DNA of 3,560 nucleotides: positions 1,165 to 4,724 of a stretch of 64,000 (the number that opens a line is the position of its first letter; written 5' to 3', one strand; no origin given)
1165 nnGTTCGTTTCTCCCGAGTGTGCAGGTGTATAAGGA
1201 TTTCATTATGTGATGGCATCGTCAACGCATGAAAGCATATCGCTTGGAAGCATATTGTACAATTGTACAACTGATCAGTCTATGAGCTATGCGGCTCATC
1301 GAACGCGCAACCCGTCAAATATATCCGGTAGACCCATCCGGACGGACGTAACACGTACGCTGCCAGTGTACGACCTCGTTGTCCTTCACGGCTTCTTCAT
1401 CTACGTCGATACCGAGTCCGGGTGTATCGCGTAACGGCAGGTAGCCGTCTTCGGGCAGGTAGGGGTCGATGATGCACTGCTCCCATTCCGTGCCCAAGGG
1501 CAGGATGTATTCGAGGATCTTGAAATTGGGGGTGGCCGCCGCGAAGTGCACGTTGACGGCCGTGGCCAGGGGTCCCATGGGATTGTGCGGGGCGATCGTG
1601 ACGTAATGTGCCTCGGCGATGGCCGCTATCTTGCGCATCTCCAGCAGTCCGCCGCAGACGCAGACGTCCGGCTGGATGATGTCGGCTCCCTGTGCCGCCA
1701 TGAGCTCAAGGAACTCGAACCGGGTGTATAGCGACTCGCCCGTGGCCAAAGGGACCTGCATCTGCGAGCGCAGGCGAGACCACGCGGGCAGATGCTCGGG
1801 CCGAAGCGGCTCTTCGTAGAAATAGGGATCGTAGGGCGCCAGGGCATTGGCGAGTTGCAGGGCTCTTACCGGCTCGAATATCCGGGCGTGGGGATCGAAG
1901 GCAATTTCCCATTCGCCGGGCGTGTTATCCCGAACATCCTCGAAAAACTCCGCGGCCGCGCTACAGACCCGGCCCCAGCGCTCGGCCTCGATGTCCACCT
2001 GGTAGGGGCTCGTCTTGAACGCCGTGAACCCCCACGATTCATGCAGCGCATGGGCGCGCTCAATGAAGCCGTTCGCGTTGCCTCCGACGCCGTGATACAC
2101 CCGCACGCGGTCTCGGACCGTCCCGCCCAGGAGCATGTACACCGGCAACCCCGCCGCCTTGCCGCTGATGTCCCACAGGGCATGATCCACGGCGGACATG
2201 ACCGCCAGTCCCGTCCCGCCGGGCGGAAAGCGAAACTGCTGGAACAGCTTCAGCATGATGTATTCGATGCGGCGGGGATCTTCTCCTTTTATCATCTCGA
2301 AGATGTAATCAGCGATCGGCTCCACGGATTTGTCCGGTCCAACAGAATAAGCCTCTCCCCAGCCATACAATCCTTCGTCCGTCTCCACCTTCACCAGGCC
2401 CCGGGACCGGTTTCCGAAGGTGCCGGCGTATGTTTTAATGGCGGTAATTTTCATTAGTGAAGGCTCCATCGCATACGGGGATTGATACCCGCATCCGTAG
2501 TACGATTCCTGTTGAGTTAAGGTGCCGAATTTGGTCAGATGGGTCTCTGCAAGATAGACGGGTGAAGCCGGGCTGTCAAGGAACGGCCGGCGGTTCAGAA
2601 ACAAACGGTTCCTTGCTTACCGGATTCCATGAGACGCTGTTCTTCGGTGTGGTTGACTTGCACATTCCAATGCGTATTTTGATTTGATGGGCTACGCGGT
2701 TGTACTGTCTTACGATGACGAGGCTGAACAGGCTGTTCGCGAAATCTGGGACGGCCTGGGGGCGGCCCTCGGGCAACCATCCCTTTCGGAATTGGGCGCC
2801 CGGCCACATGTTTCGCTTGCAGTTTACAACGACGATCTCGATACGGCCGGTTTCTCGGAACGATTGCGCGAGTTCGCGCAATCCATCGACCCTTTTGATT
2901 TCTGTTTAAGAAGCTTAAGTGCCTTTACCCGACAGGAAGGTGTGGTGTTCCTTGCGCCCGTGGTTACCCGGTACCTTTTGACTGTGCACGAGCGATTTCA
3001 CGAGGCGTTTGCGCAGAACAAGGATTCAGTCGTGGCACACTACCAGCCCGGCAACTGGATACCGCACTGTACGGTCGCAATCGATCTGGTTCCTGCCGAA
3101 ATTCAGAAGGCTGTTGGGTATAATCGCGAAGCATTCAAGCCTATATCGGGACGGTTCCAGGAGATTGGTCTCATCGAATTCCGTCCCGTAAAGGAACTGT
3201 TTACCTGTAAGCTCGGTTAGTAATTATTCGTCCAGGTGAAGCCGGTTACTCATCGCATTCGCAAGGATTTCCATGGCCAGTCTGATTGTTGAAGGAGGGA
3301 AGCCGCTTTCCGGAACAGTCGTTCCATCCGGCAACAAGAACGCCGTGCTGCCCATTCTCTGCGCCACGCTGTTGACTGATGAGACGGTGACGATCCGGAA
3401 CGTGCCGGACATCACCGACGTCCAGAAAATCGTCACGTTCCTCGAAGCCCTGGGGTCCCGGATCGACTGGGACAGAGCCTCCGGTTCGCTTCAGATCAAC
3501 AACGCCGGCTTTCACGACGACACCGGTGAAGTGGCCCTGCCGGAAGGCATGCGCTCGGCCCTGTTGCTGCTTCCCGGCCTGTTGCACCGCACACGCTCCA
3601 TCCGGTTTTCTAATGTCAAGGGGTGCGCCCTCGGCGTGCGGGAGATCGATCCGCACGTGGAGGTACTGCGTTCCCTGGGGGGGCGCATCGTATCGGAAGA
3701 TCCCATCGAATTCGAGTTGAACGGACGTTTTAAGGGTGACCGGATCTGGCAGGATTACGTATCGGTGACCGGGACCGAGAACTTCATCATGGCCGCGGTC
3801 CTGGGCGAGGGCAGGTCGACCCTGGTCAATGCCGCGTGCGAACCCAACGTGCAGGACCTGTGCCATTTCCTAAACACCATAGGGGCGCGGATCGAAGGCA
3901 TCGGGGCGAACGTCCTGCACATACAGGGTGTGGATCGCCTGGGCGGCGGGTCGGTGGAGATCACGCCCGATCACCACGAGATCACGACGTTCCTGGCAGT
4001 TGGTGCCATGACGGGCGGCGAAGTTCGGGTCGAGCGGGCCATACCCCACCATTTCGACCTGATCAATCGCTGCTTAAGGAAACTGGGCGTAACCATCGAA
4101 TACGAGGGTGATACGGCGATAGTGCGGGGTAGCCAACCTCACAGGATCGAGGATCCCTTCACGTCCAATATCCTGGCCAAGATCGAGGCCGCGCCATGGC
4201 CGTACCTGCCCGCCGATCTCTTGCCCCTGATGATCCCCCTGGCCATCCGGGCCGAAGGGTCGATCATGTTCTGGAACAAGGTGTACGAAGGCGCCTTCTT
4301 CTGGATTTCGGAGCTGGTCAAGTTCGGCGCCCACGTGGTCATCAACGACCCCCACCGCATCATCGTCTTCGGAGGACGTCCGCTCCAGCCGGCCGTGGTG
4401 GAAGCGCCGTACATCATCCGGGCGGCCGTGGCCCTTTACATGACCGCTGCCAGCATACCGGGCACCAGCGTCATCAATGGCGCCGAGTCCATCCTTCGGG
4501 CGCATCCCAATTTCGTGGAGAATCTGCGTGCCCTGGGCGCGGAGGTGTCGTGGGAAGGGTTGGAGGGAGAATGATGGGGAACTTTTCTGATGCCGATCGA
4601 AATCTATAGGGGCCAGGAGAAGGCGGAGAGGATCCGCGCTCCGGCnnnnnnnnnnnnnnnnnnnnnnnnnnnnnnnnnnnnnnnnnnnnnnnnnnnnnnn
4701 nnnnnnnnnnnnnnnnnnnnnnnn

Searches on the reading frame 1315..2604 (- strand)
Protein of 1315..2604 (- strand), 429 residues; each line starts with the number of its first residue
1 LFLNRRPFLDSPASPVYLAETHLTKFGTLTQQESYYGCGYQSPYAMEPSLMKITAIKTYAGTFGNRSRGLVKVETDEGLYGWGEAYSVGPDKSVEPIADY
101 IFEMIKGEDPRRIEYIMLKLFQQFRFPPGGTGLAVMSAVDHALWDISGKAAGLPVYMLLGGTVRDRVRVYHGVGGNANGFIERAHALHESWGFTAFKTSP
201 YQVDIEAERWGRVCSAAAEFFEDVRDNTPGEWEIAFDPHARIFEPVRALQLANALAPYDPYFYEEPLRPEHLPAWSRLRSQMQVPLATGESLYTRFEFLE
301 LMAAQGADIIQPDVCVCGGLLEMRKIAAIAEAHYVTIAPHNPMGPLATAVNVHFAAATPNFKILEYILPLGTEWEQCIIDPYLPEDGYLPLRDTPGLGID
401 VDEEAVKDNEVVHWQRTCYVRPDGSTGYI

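Call 48: search_protein_families(library=pfam, proteins=[window:1315-2604:-], max_evalue=0.0001)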
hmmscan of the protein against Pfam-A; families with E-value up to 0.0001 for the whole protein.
window:1315-2604:- (429 aa): 2 families
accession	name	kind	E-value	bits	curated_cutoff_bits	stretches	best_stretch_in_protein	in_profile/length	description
PF13378.12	MR_MLE_C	-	1.7e-57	195.1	29.4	1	181-405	3-219/219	Enolase C-terminal domain-like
PF02746.21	MR_MLE_N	-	1.9e-17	64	22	1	55-160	15-117/117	Mandelate racemase / muconate lactonizing enzyme, N-terminal domain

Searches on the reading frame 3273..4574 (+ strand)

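Call 48: search_protein_families(library=pfam, proteins=[window:3273-4574:+], max_evalue=0.0001)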
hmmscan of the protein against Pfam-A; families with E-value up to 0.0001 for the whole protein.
window:3273-4574:+ (433 aa): 1 family
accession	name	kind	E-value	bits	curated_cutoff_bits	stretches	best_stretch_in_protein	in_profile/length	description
PF00275.25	EPSP_synthase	-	1.4e-56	192.4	22.8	1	6-418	1-417/417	EPSP synthase (3-phosphoshikimate 1-carboxyvinyltransferase)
